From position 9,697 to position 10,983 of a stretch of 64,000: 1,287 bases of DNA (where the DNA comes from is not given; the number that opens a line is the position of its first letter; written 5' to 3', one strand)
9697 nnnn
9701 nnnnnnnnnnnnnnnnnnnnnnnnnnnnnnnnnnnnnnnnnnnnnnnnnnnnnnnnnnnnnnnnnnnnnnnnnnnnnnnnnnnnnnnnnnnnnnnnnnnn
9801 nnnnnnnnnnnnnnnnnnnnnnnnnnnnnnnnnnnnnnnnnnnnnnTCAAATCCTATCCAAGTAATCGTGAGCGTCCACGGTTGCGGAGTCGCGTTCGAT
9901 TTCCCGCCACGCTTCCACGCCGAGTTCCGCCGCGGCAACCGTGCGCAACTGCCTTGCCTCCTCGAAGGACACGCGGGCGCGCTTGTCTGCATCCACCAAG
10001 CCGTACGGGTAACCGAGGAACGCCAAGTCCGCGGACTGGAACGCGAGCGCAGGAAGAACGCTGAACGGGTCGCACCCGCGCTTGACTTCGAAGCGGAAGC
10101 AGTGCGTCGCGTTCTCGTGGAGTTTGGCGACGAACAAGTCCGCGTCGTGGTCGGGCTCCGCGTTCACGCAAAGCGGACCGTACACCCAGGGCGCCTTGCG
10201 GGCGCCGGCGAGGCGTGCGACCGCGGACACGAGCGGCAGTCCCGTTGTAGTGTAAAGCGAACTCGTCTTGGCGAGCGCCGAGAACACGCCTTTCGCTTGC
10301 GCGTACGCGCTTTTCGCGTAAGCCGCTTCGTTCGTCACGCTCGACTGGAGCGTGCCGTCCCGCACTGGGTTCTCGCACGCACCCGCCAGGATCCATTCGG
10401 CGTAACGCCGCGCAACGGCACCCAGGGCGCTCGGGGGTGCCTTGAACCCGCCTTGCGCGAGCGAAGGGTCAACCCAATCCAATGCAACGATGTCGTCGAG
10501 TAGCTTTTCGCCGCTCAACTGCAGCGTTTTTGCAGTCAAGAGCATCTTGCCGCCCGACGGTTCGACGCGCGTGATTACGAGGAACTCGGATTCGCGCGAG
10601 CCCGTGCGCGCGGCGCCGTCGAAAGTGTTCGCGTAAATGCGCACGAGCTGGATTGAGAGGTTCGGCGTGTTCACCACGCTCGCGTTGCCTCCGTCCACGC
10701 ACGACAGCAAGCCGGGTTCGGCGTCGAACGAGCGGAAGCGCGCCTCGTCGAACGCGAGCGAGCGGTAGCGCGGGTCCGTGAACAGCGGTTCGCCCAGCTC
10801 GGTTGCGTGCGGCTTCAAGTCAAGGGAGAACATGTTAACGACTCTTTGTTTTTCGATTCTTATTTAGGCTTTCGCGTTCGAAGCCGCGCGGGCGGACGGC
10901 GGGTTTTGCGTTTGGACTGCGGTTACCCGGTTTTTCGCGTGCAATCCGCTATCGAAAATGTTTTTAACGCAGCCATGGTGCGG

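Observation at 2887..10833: Archaeal herA-mre11-rad50-nurA end-resection module is split and rearranged around a TA system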

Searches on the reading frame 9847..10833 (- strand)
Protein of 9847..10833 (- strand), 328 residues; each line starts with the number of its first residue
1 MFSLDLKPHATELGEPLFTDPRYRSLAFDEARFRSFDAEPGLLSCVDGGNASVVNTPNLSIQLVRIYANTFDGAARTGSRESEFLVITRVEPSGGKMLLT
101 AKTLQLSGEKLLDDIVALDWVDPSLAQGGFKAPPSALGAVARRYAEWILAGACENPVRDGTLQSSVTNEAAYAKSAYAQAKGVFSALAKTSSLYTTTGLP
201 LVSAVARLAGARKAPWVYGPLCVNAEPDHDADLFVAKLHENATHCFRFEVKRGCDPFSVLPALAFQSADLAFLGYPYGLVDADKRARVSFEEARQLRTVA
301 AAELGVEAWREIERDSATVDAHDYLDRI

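Call 4: search_protein_families(library=pfam, proteins=[window:9847-10833:-], max_evalue=0.01)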
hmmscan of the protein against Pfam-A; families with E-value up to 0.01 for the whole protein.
window:9847-10833:- (328 aa): 1 family
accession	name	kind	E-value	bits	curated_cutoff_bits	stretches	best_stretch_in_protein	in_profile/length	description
PF09376.16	NurA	-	0.0021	18.1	21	1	225-288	191-254/254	NurA domain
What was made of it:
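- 9847..10833 (-): nurA orthologue, 328 aa. The direct Pfam NurA hit is only E 0.002, below cutoff (call 4).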

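Call 5: search_protein_families(library=ncbifam, proteins=[window:9847-10833:-], max_evalue=0.01)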
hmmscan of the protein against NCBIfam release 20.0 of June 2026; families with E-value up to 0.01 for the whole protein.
window:9847-10833:- (328 aa): 0 families

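Call 21: search_protein_families(library=pfam, proteins=[window:9847-10833:-], max_evalue=10)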
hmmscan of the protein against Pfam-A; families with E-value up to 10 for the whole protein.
window:9847-10833:- (328 aa): 1 family
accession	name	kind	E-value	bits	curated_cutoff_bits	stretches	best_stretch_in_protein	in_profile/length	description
PF09376.16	NurA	-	0.0021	18.1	21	1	225-288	191-254/254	NurA domain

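Call 31: search_solved_structures(query=A1, max_evalue=10, show_alignments=1)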
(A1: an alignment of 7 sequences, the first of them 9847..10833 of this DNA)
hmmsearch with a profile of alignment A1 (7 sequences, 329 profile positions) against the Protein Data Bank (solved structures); distinct sequences matched with E-value up to 10: 1.
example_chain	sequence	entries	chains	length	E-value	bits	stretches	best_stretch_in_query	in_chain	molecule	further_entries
7rt0_A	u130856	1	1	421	0.48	12.6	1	129-186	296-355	4-methylaminobutanoate oxidase (methylamine-forming)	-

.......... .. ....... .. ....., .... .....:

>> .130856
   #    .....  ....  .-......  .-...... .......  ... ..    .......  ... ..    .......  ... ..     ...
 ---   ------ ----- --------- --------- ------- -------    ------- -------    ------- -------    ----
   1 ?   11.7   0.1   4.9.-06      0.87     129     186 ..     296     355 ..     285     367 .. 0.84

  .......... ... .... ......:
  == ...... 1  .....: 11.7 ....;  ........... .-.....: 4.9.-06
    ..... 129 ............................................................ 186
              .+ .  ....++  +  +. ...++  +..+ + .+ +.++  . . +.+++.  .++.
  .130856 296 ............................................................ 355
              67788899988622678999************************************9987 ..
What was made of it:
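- On NurA nuclease: A profile of 7 sequences found no NurA in PDB sequences (call 31).
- Tried and rejected: No hit (call 31).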

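Call 32: find_homologous_proteins(query=window:9847-10833:-, max_evalue=0.001)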
Query window:9847-10833:- (328 aa): 152 proteins with E <= 0.001 among 8000 candidates; the best 120 are listed.
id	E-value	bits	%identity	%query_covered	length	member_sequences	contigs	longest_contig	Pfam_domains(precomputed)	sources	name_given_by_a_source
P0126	2.1e-215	732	100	100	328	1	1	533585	-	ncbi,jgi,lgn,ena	ncbi:MAG: hypothetical protein WC607_01235 [Candidatus Micrarchaeia archaeon]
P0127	4.1e-159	547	75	98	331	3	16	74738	-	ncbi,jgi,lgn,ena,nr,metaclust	ncbi:hypothetical protein COX86_02170 [Candidatus Micrarchaeota archaeon CG_4_10_14_0_2_um_filter_60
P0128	1.1e-73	266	44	97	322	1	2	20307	-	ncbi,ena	-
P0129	8.3e-73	263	47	97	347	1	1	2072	PF09376.17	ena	-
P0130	5.9e-72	260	43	97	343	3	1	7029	PF09376.17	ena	-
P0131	1.8e-71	259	45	98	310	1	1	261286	PF09376.17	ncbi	-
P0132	1.1e-70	256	44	98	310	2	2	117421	PF09376.17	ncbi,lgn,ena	-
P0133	4.1e-65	238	41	96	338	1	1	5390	PF09376.17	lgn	-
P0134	7.6e-65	237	44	96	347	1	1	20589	PF09376.17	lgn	-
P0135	8.6e-58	214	39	99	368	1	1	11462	-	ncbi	-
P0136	1.7e-57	213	42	97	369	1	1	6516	-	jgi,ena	-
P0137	1.1e-56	210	41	99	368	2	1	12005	-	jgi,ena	-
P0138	9.4e-56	207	39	99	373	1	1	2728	PF09376.17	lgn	-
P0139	1.1e-55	207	39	99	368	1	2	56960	PF09376.17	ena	-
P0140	1.2e-55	207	40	99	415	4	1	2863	-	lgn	-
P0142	4.7e-55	205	40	99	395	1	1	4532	PF09376.17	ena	-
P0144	2.4e-54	203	39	97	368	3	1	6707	PF09376.17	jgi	-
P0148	8.8e-53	197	39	97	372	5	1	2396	PF09376.17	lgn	-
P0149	1.2e-52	197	40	96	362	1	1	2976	PF09376.17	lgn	-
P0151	5.4e-52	195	39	96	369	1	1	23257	PF09376.17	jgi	jgi:hypothetical protein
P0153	4.1e-51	192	38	99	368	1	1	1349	PF09376.17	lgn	-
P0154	5.7e-49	185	38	99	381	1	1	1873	PF09376.17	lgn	-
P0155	8.8e-49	184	37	96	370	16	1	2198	PF09376.17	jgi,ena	-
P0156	1.0e-48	184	37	97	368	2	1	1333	PF09376.17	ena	-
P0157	3.0e-48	183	36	95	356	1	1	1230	PF09376.17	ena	-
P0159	2.6e-47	179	40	87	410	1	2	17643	PF09376.17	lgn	-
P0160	2.6e-47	179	37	96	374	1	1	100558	PF09376.17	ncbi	-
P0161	1.1e-46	177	37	99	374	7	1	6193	PF09376.17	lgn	-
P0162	1.7e-46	177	37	96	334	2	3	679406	PF09376.17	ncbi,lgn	-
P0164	3.5e-46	176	37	95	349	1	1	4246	PF09376.17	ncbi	-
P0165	1.6e-45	174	38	87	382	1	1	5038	PF09376.17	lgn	-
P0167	1.8e-44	170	36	97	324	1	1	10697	PF09376.17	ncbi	-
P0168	1.0e-42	164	34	99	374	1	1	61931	PF09376.17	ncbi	-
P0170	4.3e-42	162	35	96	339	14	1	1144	PF09376.17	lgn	-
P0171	1.9e-41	160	34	99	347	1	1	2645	PF09376.17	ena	-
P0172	2.7e-41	160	34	97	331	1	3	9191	PF09376.17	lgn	-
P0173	2.8e-41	160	36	95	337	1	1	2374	PF09376.17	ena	-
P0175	5.9e-41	159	39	96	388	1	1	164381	PF09376.17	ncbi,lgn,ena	-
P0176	1.5e-40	157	34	97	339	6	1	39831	PF09376.17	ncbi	-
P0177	1.6e-40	157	35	96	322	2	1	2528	PF09376.17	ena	-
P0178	7.6e-39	152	36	97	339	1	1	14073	PF09376.17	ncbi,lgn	-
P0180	1.1e-38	151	36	97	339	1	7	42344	PF09376.17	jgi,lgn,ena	-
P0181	1.1e-38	151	35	99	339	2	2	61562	PF09376.17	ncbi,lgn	-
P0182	1.2e-38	151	35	90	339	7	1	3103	PF09376.17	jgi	-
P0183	1.4e-38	151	34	94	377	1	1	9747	PF09376.17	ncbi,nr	ncbi:MAG: DNA double-strand break repair nuclease NurA [Nanoarchaeota archaeon]|nr:DNA double-strand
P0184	4.1e-38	149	34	99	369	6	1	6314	PF09376.17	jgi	-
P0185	5.6e-38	149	35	95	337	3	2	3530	PF09376.17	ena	-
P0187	3.4e-37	146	34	94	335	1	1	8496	PF09376.17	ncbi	-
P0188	3.8e-37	146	35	87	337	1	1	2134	PF09376.17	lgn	-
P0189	4.0e-37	146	31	95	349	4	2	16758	PF09376.17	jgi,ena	-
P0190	7.3e-37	145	34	99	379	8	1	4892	PF09376.17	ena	-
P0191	9.5e-37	145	35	96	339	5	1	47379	PF09376.17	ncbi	-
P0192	3.1e-36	143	33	95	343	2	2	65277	PF09376.17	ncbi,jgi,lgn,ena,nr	ncbi:MAG TPA: DNA double-strand break repair nuclease NurA [Candidatus Nanoarchaeia archaeon]|nr:DNA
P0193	7.9e-36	142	32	99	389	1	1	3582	PF09376.17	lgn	-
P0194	9.4e-36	141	32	99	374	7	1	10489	PF09376.17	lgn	-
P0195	1.2e-35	141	35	95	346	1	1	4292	PF09376.17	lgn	-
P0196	1.9e-35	140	34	95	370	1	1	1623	PF09376.17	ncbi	-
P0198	4.3e-35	139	31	100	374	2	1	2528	PF09376.17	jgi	-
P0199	4.3e-35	139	31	100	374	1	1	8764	PF09376.17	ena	-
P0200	6.2e-34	135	35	95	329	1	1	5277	PF09376.17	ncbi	-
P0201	1.7e-33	134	35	89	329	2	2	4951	PF09376.17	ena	-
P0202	3.6e-33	133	32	95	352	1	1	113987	PF09376.17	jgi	jgi:hypothetical protein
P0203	5.0e-33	133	34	89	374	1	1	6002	PF09376.17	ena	-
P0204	5.9e-33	132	32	98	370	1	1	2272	PF09376.17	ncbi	-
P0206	2.1e-32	130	34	94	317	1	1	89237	PF09376.17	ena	-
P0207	5.1e-32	129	31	99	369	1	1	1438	PF09376.17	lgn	-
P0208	7.2e-32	129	31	100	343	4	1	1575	PF09376.17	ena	-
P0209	1.1e-31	128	33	94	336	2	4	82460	PF09376.17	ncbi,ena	-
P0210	1.7e-31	128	32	93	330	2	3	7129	PF09376.17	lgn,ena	-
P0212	3.8e-31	126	31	95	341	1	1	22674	PF09376.17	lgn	-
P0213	2.4e-30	124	31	95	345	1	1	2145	PF09376.17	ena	-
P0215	4.1e-30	123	30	99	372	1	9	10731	PF09376.17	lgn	-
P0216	5.2e-30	123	34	85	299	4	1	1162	PF09376.17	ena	-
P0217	1.1e-29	122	30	99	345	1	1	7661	PF09376.17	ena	-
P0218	1.1e-29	122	30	99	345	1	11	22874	PF09376.17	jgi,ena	-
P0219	3.6e-29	120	30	95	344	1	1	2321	PF09376.17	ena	-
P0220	4.8e-29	119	31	95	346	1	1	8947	PF09376.17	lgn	-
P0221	6.7e-29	119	33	87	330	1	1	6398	PF09376.17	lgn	-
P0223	2.0e-28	117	29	99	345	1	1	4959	PF09376.17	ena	-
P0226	4.3e-26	110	31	87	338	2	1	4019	PF09376.17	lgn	-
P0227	4.3e-26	110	29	95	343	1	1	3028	PF09376.17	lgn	-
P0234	2.8e-22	97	28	97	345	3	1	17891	PF09376.17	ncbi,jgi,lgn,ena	-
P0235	5.1e-22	96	32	86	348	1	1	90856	PF09376.17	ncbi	-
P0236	1.6e-21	95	31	86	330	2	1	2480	PF09376.17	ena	-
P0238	3.8e-21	94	31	88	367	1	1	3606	PF09376.17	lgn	-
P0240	5.5e-21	93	33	76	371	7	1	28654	PF09376.17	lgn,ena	-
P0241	9.6e-21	92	32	86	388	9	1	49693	PF09376.17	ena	-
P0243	1.1e-20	92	29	93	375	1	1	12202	PF09376.17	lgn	-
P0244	2.0e-20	91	30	86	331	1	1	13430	PF09376.17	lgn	-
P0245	2.4e-20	91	34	81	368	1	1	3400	PF09376.17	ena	-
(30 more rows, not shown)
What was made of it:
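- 9847..10833 (-): Homologues at E 1e-31 to 1e-38 are named NurA by NCBI, and most carry PF09376 (call 32).
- On NurA nuclease: Homologues at E 1e-31 to 1e-38 carry PF09376 and are named NurA by NCBI (call 32).
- Tried and rejected: I relied instead on annotated homologues (call 32).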

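Call 34: find_encoding_contigs(protein=P0127, flank=10000, max_places=4)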
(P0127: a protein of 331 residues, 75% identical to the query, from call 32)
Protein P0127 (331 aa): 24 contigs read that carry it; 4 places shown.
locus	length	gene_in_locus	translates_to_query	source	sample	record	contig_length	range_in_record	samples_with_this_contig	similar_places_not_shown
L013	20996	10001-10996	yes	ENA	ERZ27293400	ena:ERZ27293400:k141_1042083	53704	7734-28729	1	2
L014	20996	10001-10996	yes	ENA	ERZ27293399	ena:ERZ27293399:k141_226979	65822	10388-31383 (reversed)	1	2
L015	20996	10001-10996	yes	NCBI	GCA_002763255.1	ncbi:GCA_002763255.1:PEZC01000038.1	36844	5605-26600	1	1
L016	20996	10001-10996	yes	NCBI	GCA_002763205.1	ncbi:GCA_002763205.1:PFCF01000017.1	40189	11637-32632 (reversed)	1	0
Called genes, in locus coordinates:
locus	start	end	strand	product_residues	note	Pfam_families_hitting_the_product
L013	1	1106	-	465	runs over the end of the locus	PF13662:Toprim_4 (weak), PF13155:Toprim_2 (weak)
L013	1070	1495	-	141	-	-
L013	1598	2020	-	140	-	PF00571:CBS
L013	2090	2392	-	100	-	-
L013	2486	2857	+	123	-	PF01870:Hjc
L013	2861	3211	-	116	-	PF01981:PTH2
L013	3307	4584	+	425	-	PF01336:tRNA_anti-codon, PF00152:tRNA-synt_2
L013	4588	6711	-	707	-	PF00403:HMA, PF00122:E1-E2_ATPase, PF00702:Hydrolase, PF12710:HAD (weak)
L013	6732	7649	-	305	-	PF00403:HMA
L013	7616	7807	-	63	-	-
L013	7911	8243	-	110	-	PF12802:MarR_2 (weak), PF24034:DUF7343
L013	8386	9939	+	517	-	PF10092:DUF2330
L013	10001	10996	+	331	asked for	-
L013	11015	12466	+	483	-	PF01935:DUF87, PF12846:AAA_10 (faint)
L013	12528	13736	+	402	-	PF00149:Metallophos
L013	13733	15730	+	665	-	PF02463:SMC_N, PF13175:AAA_15, PF13476:AAA_23, PF13555:AAA_29 (faint), PF13304:AAA_21 (faint), PF13558:SbcC_Walker_B (weak)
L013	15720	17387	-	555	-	PF00999:Na_H_Exchanger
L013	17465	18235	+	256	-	PF01256:Carb_kinase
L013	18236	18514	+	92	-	PF07441:BofA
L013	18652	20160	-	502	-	-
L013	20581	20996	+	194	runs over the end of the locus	PF01914:MarC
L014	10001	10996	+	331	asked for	-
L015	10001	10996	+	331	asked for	-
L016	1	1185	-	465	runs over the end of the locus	PF13662:Toprim_4 (weak), PF13155:Toprim_2 (weak)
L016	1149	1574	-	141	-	-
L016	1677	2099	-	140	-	PF00571:CBS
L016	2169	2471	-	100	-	-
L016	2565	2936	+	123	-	PF01870:Hjc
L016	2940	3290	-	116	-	PF01981:PTH2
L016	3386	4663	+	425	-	PF01336:tRNA_anti-codon, PF00152:tRNA-synt_2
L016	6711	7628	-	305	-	PF00403:HMA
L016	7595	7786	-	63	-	-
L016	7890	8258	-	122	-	PF12802:MarR_2 (weak), PF24034:DUF7343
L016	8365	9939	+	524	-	-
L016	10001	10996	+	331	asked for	-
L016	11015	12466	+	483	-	PF01935:DUF87, PF12846:AAA_10 (faint)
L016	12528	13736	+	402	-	PF00149:Metallophos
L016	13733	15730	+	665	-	PF02463:SMC_N, PF13175:AAA_15, PF13476:AAA_23, PF13555:AAA_29 (faint), PF13304:AAA_21 (faint), PF13558:SbcC_Walker_B (weak)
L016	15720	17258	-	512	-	PF00999:Na_H_Exchanger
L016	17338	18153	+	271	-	PF01256:Carb_kinase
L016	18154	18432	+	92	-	PF07441:BofA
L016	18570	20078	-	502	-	-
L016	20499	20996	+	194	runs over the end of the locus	PF01914:MarC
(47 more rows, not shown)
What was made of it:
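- The contig is 533 kb and syntenic with relatives on both sides (call 34).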

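Call 80: search_protein_families(library=padloc, proteins=[window:9847-10833:-], max_evalue=0.001)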
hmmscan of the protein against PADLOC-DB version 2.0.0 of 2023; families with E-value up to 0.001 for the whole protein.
window:9847-10833:- (328 aa): 0 families
